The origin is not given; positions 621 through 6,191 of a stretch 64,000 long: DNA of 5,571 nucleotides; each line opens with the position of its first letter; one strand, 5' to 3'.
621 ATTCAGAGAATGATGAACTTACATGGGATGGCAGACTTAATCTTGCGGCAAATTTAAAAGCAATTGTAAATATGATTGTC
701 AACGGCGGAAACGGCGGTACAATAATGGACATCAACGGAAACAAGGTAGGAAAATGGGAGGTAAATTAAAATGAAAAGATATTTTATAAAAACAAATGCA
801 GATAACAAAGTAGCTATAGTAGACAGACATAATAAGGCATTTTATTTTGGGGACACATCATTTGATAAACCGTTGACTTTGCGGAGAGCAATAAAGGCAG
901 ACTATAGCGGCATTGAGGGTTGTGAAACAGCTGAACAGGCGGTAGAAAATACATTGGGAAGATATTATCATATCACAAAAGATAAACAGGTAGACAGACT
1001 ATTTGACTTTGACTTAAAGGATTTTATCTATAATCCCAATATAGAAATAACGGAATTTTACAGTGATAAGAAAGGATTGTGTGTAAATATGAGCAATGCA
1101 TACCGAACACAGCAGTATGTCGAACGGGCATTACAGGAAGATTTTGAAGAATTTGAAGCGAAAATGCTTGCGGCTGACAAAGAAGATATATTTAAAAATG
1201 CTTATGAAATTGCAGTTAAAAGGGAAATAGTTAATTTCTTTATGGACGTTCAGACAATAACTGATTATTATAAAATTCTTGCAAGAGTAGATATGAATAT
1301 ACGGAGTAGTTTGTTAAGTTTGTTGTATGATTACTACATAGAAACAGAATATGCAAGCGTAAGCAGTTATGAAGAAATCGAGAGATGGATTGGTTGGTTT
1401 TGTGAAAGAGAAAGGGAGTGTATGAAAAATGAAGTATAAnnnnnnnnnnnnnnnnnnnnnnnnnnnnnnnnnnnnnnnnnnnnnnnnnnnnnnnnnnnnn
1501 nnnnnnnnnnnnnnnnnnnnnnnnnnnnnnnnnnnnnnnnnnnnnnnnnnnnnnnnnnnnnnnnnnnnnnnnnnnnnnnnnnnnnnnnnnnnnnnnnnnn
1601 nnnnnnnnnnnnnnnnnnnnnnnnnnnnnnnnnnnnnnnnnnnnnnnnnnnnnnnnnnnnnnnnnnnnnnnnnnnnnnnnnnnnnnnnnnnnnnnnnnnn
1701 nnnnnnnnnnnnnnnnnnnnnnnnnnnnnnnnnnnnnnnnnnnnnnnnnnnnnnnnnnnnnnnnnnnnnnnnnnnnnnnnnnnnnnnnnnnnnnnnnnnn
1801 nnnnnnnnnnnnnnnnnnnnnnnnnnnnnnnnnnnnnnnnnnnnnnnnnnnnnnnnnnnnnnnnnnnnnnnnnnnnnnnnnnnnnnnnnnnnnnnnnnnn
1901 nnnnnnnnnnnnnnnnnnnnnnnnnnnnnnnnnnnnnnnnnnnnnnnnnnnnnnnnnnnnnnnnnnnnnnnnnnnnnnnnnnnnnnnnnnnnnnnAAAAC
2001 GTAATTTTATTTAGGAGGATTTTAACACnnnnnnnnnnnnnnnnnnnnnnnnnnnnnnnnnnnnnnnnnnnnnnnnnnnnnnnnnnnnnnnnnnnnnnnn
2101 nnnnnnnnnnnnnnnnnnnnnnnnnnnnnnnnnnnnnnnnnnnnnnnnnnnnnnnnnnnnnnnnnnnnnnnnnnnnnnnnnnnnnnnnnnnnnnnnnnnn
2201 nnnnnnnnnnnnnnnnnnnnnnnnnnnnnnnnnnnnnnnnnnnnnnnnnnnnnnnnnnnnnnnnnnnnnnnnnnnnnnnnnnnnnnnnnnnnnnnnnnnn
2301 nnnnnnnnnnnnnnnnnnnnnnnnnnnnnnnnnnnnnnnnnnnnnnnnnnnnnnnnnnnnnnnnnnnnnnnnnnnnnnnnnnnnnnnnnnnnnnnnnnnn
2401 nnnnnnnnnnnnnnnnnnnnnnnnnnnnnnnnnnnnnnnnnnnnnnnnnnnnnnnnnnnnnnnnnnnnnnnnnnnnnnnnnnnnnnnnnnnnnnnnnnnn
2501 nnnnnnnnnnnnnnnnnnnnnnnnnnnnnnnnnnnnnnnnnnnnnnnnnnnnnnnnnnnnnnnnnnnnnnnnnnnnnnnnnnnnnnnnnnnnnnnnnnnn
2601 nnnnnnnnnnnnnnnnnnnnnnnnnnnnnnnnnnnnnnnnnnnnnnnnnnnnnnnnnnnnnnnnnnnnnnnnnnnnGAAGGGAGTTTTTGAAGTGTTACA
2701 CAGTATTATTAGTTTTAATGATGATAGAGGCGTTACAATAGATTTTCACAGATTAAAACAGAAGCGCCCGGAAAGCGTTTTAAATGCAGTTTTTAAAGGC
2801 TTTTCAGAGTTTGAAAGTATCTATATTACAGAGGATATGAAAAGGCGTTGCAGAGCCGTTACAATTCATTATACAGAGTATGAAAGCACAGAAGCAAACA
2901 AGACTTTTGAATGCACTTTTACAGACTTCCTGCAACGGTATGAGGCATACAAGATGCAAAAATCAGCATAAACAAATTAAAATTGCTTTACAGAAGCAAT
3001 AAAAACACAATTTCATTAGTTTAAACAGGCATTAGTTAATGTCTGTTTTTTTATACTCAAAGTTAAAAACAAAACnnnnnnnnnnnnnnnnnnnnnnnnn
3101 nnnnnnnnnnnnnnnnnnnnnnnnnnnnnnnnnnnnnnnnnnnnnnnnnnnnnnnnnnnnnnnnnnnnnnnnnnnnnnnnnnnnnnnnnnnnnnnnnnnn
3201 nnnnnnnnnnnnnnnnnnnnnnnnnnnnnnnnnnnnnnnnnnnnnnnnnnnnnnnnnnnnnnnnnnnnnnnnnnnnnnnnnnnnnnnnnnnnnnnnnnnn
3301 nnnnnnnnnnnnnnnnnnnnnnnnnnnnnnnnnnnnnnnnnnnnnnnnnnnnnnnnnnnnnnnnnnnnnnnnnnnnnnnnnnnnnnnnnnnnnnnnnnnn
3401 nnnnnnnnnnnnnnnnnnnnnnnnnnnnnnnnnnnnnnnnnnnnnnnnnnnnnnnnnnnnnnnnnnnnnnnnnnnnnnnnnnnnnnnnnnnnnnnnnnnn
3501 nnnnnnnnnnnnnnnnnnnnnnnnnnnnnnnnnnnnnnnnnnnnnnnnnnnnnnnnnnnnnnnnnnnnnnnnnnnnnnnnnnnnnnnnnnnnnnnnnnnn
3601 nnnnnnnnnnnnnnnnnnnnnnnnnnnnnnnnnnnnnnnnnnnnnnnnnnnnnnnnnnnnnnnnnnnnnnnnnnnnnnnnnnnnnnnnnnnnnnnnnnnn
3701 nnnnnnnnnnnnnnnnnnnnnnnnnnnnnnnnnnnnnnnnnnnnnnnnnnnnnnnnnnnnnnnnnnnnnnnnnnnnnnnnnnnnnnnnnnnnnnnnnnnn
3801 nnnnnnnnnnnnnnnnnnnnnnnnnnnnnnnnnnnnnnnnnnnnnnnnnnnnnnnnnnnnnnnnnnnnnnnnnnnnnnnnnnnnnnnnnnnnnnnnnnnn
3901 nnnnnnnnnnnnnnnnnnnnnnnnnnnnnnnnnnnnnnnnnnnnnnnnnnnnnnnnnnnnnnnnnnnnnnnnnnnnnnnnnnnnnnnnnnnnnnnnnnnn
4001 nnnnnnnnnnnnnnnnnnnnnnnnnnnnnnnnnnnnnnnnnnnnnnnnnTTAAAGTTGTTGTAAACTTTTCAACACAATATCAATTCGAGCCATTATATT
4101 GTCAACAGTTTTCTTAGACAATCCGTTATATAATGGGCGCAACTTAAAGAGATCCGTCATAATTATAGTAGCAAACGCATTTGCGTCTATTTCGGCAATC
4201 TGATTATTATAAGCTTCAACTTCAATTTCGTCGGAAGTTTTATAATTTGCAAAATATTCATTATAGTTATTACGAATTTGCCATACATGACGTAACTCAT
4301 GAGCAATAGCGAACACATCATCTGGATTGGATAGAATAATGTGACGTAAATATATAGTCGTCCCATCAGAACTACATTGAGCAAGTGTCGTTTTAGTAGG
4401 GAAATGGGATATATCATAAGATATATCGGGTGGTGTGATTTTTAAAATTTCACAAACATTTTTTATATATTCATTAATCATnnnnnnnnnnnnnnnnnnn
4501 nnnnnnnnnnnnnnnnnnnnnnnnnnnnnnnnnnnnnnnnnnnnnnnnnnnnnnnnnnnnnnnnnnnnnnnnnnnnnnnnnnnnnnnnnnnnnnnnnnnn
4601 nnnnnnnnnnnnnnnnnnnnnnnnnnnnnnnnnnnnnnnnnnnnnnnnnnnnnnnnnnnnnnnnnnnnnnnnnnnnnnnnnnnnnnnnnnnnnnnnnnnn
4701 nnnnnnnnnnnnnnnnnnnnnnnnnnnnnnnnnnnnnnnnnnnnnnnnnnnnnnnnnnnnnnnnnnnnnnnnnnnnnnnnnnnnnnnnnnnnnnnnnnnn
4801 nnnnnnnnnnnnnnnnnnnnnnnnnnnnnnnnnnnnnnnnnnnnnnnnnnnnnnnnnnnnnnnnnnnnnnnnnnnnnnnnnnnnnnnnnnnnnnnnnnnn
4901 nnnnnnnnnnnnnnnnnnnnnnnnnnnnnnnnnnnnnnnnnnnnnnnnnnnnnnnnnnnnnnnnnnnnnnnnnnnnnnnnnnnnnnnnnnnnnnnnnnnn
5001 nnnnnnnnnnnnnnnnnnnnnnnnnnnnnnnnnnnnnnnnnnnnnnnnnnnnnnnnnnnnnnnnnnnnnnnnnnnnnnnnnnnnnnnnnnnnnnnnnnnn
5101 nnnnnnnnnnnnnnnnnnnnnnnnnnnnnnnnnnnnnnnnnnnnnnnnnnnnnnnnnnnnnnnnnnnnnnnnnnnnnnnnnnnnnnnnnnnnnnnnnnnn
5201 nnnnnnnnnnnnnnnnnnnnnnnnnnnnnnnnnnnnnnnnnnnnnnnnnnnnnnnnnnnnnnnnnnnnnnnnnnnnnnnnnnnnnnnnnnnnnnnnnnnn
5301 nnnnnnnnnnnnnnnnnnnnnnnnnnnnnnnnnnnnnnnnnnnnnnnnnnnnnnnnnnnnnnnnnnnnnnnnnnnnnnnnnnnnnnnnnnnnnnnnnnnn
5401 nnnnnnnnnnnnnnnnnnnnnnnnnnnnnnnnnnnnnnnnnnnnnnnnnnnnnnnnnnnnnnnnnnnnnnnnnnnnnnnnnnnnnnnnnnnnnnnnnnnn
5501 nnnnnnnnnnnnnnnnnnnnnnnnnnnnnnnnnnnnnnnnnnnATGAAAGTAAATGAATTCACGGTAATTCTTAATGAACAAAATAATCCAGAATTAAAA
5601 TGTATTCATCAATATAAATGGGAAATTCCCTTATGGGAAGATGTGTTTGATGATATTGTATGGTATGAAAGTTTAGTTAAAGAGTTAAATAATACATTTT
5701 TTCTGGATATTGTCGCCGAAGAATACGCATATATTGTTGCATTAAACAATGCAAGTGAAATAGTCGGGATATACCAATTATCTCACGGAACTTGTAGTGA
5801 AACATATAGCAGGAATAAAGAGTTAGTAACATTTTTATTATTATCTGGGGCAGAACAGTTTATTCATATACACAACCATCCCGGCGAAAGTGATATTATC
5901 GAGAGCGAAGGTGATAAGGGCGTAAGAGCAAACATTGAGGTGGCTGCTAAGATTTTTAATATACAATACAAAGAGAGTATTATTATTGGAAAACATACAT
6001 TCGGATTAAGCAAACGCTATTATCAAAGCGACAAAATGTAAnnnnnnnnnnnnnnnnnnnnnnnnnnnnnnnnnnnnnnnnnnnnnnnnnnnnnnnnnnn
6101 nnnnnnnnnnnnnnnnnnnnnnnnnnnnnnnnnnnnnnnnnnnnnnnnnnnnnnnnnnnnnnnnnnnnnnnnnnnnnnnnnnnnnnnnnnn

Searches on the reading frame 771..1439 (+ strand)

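Call 21: search_protein_families(library=pfam, proteins=[window:771-1439:+], max_evalue=0.001)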
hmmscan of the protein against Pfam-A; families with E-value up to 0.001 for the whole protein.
window:771-1439:+ (222 aa): 1 family
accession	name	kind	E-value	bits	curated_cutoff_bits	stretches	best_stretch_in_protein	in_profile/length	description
PF12959.12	DUF3848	-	1.5e-05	25.4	30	1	121-195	9-78/95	Protein of unknown function (DUF3848)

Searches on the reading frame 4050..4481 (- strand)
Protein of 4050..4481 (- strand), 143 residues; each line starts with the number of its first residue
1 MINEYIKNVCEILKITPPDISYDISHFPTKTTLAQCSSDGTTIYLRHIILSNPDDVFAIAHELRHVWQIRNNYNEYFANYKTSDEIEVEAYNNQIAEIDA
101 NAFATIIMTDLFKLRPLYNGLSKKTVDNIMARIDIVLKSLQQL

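Call 21: search_protein_families(library=pfam, proteins=[window:4050-4481:-], max_evalue=0.001)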
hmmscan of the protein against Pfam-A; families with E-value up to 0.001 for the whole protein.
window:4050-4481:- (143 aa): 2 families
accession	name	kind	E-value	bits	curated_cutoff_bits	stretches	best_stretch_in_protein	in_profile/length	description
PF20573.4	DUF6782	-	6.1e-06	26.1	27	1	36-111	72-141/241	Putative metallopeptidase family (DUF6782)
PF06114.19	Peptidase_M78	-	0.00022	21.5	22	1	39-133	27-111/123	IrrE N-terminal-like domain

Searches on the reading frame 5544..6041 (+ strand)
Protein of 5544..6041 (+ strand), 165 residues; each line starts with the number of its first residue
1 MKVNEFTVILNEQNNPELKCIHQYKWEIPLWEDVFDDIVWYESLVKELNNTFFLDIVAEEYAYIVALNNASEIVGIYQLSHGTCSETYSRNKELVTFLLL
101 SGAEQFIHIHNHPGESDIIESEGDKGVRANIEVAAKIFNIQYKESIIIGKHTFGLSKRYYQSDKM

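Call 7: search_protein_families(library=pfam, proteins=[window:5544-6041:+], max_evalue=1)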
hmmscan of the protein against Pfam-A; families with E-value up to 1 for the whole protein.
window:5544-6041:+ (165 aa): 1 family
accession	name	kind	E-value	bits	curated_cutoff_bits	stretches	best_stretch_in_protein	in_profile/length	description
PF04002.20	RadC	-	5.2e-15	55.9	22.1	1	58-153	19-114/121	RadC-like JAB domain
